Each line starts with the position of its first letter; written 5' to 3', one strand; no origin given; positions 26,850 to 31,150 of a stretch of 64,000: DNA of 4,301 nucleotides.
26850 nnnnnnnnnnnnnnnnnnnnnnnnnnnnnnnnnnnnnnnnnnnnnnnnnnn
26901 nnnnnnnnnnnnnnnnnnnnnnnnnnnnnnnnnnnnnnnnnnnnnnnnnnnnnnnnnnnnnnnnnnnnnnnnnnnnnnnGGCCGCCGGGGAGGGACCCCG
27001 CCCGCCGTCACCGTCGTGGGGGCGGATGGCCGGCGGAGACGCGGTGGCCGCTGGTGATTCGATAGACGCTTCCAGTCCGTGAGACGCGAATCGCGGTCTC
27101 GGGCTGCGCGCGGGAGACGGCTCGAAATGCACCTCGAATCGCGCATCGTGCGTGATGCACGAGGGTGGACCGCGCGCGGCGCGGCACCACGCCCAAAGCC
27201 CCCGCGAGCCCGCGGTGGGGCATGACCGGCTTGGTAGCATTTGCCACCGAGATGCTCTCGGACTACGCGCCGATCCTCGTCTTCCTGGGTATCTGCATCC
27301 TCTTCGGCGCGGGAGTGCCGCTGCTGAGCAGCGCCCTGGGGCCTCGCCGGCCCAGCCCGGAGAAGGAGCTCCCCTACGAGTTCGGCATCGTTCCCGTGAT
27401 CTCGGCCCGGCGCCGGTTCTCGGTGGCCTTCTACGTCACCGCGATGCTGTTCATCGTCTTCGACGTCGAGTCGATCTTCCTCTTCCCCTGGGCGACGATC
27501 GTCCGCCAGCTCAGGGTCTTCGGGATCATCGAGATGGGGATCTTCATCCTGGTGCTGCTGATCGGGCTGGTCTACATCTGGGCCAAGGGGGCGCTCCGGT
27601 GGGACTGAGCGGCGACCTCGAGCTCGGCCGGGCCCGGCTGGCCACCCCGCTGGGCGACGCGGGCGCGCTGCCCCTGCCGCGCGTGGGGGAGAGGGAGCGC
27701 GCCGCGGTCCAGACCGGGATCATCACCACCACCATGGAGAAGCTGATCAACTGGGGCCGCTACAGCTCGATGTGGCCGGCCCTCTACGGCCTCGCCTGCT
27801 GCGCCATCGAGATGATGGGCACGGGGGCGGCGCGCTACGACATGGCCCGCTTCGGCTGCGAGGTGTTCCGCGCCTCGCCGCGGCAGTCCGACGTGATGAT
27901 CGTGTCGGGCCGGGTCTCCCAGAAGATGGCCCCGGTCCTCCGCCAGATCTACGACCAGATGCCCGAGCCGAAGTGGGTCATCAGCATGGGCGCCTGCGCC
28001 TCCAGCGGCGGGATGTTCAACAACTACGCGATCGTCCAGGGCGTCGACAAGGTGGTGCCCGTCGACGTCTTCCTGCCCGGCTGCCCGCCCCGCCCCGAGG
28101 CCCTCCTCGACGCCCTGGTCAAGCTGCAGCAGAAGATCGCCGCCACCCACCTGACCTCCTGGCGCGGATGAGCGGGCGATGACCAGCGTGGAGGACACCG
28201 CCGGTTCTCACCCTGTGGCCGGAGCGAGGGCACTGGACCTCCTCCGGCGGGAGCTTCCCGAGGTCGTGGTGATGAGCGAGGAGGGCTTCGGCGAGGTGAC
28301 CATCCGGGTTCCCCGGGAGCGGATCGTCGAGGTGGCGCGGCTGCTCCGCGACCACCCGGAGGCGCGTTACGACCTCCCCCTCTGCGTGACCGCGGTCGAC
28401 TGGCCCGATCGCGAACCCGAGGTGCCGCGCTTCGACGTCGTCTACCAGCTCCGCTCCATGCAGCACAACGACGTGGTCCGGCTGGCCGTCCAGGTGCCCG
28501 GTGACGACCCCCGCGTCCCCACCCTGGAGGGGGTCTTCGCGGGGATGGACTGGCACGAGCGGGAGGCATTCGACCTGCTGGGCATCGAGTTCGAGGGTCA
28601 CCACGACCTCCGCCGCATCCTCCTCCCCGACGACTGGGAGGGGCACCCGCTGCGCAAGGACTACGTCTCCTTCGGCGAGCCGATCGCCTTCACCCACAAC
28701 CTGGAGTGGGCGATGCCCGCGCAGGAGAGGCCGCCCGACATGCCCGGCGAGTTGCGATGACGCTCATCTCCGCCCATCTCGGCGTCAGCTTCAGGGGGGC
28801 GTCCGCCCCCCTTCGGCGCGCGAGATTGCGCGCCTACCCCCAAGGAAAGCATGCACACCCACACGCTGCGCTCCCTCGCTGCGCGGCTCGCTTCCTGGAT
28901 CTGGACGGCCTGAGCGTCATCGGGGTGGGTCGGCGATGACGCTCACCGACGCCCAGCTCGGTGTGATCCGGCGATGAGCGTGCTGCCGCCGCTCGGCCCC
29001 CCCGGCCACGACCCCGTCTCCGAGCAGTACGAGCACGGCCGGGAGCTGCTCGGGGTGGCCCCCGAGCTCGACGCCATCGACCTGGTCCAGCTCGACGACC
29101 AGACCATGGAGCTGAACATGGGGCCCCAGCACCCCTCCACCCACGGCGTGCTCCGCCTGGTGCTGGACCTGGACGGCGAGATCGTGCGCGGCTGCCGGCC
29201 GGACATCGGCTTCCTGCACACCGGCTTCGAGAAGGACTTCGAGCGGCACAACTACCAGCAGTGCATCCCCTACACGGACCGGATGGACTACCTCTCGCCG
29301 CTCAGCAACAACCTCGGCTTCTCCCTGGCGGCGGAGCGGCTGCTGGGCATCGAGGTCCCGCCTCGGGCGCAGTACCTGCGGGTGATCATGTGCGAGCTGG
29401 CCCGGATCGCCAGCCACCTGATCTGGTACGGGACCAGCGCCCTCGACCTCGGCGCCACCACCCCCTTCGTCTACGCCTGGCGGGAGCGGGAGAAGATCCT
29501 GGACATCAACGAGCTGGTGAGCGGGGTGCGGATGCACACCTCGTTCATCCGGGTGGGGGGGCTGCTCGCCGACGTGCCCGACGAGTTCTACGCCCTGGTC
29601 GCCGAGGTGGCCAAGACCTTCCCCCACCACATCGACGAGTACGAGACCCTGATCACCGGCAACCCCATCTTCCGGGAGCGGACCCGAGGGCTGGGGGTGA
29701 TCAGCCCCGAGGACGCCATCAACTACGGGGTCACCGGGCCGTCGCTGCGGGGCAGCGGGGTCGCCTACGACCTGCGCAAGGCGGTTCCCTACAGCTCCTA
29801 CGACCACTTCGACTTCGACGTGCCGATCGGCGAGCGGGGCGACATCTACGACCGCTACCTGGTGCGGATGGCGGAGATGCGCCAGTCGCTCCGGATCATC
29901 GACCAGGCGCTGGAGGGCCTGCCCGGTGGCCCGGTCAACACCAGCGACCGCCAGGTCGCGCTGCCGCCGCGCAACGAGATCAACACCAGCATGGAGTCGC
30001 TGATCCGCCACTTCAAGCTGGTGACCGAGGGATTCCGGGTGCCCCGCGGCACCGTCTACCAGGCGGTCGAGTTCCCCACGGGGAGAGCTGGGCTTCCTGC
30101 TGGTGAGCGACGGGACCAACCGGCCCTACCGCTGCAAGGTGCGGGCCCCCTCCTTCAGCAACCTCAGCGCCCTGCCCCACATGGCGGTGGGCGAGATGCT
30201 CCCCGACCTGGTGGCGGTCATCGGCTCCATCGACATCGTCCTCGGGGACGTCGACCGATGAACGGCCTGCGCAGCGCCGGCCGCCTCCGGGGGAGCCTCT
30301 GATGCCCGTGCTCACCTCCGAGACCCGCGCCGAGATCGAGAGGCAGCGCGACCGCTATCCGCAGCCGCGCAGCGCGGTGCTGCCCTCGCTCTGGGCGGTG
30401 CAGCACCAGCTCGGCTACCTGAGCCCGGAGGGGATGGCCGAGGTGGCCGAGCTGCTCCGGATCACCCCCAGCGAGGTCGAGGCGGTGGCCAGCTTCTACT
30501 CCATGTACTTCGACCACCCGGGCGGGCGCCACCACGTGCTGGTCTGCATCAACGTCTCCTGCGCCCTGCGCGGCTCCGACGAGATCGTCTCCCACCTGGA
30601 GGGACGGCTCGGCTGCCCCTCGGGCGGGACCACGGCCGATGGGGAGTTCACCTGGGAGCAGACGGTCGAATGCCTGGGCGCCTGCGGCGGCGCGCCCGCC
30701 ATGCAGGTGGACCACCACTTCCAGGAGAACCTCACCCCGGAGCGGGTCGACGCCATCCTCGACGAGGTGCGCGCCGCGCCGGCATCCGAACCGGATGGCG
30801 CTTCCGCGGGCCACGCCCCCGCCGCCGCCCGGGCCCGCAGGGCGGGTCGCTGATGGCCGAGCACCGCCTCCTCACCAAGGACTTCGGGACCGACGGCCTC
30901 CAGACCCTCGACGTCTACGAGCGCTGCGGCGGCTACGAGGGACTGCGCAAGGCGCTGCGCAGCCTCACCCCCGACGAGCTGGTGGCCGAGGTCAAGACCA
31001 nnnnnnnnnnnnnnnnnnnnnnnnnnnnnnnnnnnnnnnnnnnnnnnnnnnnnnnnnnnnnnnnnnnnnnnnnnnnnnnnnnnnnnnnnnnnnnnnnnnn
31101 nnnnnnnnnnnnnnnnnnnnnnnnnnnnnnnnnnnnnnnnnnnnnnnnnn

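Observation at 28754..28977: Structured 179-bp insertion between nuoC and nuoD that preserves a relay of ATGA stop/start overlaps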

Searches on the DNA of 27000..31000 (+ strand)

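Call 5: search_rna_families(source=window, start=27000, end=31000, threshold=evalue, max_evalue=10)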
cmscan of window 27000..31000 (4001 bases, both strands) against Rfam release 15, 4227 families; matches with E-value up to 10: 4.
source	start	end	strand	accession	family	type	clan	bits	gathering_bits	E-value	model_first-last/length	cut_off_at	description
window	27479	27540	-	RF00584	SNORD105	Gene; snRNA; snoRNA; CD-box;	CL00075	21.7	45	0.33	1-87/87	no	Small nucleolar RNA SNORD105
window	27639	27684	+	RF01680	P5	Gene; sRNA;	-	19.6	60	4.3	1-71/71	no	Pseudomonas sRNA P5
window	30345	30391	+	RF01781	ASdes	Gene; sRNA;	-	18.8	40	0.99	1-68/68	no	ASdes TB sRNA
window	27124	27274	-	RF02222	sX2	Gene; sRNA;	-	17.4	40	2.1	1-110/110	no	Xanthomonas sRNA sX2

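Call 67: build_rna_model(alignment_id=A5)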
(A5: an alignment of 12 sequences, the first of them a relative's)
Model R1 built from alignment A5 (12 sequences, 136 columns); structure: RNAalifold consensus.
model positions 126; base pairs 27; branch points 0; effective number of sequences 1.29; information 0.59 bits per position. Calibrated on 0.2 Mb of random sequence (short: E-values are rough).
structure used (alignment columns):
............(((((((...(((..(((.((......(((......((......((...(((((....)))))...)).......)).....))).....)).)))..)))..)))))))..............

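Call 68: search_with_rna_model(model_id=R1, source=window, filters=off, max_evalue=10, show_alignments=3)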
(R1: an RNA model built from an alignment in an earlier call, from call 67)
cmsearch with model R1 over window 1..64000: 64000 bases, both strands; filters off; matches with E-value up to 10: 170.
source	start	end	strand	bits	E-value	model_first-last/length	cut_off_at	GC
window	28763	28914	+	41.5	2.6e-09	10-113/126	no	0.7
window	22088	22130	-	19.8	0.0021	1-126/126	no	0.72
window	24908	24972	-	14.5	0.057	1-126/126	no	0.82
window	39181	39246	-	14.2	0.069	1-126/126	no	0.76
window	62322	62378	-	13.4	0.12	1-126/126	no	0.75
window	23207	23274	-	12.8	0.17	1-126/126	no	0.72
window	50286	50354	-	12.7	0.18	1-126/126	no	0.74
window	11223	11272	+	12.5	0.21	1-126/126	no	0.8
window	45412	45497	+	12.4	0.22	1-126/126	no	0.74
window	23154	23212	+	12.2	0.24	1-126/126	no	0.75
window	31336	31361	-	11.9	0.3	1-126/126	no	0.77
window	21431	21517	-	11.8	0.32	1-126/126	no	0.7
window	43627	43687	-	11.6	0.35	1-126/126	no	0.77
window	8752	8790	-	11.4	0.4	1-126/126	no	0.77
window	34697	34809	+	11.3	0.44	1-126/126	no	0.65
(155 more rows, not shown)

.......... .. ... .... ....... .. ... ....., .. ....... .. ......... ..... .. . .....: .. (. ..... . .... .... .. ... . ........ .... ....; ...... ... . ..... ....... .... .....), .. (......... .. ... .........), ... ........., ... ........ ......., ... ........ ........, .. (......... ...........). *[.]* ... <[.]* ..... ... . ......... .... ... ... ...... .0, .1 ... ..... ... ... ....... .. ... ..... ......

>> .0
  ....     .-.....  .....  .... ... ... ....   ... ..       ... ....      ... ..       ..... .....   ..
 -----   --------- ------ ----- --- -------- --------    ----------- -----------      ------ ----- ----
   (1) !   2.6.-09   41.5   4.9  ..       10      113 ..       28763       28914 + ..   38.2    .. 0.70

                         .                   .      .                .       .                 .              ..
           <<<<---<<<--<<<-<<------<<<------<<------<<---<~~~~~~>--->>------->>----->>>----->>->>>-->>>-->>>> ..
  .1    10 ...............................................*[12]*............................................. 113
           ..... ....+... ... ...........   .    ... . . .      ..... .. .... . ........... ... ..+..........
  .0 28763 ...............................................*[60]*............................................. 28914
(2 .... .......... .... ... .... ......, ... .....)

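Call 70: search_with_rna_model(model_id=R1, sources=[window, L001, L002, L003, L007, L009, L010, L011, L012, L013, L014, L015, L016, L017, L018, L019, L020, L021, L022, L023, L024, L025, L026, L027, L028, L029, L030, L031, L032, L033, L034, L035, L036, L037, L038, L039, L040, L041, L042, L043, L044, L045, L046, L047, L048, L049, L050, L051, L052, L053, L054, L055, L056, L057, L058, L059, L060, L061, L062, L063, L064, L065, L066, L067, L068, L069, L070, L071, L072, L073, L074, L075, L076, L077, L078, L079, L080, L081, L082, L083, L084, L085, L086, L087, L088, L089, L090, L091, L092, L093, L094, L097, L100, L103, L105, L106, L108, L109], max_evalue=0.01, make_alignment=true)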
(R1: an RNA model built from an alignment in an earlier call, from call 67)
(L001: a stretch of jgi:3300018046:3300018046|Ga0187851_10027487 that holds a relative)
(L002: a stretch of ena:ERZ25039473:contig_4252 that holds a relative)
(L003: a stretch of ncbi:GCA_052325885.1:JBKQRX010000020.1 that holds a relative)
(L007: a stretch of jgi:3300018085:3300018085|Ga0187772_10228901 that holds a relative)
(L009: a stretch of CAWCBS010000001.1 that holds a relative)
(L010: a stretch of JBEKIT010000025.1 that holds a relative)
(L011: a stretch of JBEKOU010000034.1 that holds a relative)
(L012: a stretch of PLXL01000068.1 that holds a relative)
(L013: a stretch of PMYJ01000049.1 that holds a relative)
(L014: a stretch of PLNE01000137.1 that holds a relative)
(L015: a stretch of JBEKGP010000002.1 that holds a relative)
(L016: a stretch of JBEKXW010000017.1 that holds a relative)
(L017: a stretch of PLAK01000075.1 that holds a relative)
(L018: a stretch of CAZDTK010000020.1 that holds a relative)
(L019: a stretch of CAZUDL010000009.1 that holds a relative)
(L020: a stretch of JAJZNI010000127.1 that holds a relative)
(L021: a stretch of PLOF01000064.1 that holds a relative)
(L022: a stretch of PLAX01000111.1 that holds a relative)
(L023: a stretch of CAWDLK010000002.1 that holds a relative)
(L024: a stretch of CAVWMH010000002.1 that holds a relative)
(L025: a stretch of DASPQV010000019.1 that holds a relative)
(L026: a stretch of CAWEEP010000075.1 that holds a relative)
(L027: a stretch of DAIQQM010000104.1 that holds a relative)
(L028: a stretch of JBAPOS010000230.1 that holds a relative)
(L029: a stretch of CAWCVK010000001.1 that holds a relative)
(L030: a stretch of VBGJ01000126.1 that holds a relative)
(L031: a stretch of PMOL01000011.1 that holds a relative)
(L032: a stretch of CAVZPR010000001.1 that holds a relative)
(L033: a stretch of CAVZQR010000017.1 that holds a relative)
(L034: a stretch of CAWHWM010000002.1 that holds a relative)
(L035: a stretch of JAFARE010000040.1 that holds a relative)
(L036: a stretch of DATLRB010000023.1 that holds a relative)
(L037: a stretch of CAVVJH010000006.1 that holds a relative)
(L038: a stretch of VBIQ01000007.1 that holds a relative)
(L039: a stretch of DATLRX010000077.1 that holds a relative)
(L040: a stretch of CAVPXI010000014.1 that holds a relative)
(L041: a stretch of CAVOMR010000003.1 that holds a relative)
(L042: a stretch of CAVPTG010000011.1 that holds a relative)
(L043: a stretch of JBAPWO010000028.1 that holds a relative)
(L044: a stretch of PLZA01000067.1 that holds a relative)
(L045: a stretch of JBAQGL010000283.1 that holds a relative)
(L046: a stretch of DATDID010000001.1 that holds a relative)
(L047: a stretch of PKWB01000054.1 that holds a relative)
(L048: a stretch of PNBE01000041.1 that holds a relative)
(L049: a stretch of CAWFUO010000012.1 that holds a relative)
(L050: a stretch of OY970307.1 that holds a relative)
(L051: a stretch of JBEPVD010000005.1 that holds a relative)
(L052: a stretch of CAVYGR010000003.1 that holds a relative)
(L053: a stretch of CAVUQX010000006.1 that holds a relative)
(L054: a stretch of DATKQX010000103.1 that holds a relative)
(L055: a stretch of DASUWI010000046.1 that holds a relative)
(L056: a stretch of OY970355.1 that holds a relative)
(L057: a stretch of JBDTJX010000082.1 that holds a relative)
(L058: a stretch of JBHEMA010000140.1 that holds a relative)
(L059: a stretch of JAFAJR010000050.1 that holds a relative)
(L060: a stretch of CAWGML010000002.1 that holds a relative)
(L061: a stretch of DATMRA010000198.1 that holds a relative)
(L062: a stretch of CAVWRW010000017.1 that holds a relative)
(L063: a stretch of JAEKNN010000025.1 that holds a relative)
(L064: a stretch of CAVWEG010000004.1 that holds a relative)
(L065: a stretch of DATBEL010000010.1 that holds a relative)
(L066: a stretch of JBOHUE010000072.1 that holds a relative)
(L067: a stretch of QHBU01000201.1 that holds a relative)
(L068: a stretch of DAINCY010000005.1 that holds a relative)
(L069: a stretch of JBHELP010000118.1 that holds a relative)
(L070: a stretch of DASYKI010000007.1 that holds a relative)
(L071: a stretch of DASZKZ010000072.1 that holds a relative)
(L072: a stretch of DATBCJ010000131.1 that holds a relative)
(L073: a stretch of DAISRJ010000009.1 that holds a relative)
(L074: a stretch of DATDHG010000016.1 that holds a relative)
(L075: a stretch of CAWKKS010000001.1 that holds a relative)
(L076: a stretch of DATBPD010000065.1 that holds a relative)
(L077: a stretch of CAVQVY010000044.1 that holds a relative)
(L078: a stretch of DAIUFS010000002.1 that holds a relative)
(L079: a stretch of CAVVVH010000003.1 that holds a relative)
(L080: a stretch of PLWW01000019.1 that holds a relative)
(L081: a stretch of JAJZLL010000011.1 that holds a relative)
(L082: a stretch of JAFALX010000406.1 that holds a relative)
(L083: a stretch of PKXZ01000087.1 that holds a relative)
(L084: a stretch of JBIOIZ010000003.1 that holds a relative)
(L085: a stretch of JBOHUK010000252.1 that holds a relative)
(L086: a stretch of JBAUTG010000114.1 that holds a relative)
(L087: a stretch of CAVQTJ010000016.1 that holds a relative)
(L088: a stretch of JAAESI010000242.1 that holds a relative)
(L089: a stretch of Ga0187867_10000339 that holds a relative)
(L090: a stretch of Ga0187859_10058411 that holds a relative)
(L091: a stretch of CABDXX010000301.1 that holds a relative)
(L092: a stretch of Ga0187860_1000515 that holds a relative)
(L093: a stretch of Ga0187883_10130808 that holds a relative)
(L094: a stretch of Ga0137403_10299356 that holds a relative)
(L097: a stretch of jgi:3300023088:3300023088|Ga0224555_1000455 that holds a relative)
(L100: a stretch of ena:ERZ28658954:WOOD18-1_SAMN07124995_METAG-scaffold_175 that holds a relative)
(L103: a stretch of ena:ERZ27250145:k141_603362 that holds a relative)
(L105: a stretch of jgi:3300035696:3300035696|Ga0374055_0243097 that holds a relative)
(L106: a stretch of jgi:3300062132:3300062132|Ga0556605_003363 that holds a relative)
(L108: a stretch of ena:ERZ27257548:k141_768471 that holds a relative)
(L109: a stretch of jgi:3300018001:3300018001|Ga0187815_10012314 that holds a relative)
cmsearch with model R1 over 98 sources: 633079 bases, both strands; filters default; matches with E-value up to 0.01: 21.
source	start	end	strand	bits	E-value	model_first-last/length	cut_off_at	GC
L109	1439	1564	+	145.6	1.1e-36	1-126/126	no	0.68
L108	4001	4126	+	145.3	1.3e-36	1-126/126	no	0.67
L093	177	302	-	144.9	1.6e-36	1-126/126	no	0.66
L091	12109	12234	-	143.8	3.2e-36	1-126/126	no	0.64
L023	3022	3147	+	143.1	4.9e-36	1-126/126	no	0.67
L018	3082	3207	+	141.4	1.4e-35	1-126/126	no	0.69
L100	9998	10123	+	138.6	8.6e-35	1-126/126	no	0.64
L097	9998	10123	+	136.1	4e-34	1-126/126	no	0.62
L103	10001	10126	+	135.2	7.4e-34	1-126/126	no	0.67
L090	31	156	+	129.5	2.5e-32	1-126/126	no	0.71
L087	4347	4472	+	123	1.5e-30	1-126/126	no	0.73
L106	4001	4126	+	120.9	5.5e-30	1-126/126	no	0.72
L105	1072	1245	+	75.2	1.6e-17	1-126/126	no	0.68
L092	7178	7303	-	69.9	4.5e-16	1-126/126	no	0.71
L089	7058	7231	+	64.8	1.1e-14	1-126/126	no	0.7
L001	1245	1418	+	63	3.4e-14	1-126/126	no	0.7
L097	4226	4375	-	44.4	4.1e-09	1-126/126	no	0.72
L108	3997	4122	-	27.2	0.00019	1-126/126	no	0.66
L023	3018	3143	-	26.2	0.00037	1-126/126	no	0.67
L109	1435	1560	-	26.1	0.00039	1-126/126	no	0.67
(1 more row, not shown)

Alignment A6: 21 matches aligned to the model, 217 columns, each read 5' to 3' on its own strand. Consensus structure (alignment columns), stored with it:
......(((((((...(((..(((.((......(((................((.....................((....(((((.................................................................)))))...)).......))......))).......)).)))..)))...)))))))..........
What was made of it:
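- On MIRU-like intercistronic relay repeats: The reverse-strand covariance-model scores are about 27 bits against 145 bits (call 70).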

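Call 88: search_dna_similar(query=window:28754-28977:+, collection=plasmids, mode=distant, max_rows=5)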
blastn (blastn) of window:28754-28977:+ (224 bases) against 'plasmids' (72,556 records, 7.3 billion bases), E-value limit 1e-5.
No match.

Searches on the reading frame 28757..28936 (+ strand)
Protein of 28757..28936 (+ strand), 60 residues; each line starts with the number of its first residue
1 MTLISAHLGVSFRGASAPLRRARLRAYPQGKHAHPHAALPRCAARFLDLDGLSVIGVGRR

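Call 75: search_protein_families(library=pfam, proteins=[window:28757-28936:+], max_evalue=1)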
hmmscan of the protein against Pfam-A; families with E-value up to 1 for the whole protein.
seq(60 aa): 0 families
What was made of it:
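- There is no Pfam hit (call 75). There is no Pfam match (call 75).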

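Call 84: search_protein_representatives(alignment_id=A7)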
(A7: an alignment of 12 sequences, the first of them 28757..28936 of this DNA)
Query: 12 sequences, 45 profile positions. Proteins with E-value up to 0.001 (for the whole library): 20; up to 1e-10: 11; up to 1e-30: 0. The best 20 are listed.
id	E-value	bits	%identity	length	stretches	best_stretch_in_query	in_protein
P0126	2.7e-22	94.1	-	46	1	1-42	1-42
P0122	5.7e-22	93.0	-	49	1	2-44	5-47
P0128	7.1e-21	89.5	-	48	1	2-44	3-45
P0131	3.5e-19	84.1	-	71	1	1-42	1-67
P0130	2.4e-17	78.2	-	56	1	2-45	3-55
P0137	3.5e-17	77.7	-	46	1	2-41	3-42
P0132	8.7e-17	76.4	-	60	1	1-43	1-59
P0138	1.7e-11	59.5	-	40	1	3-40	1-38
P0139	3.0e-11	58.7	-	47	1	1-43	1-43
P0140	5.5e-11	57.8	-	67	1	6-42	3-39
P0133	7.8e-11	57.4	-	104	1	6-39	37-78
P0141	1.2e-10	56.7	-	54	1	1-40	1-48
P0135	1.6e-09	53.1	-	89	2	24-42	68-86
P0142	1.7e-08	49.9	-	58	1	4-42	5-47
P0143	2.8e-07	46.0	-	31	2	25-42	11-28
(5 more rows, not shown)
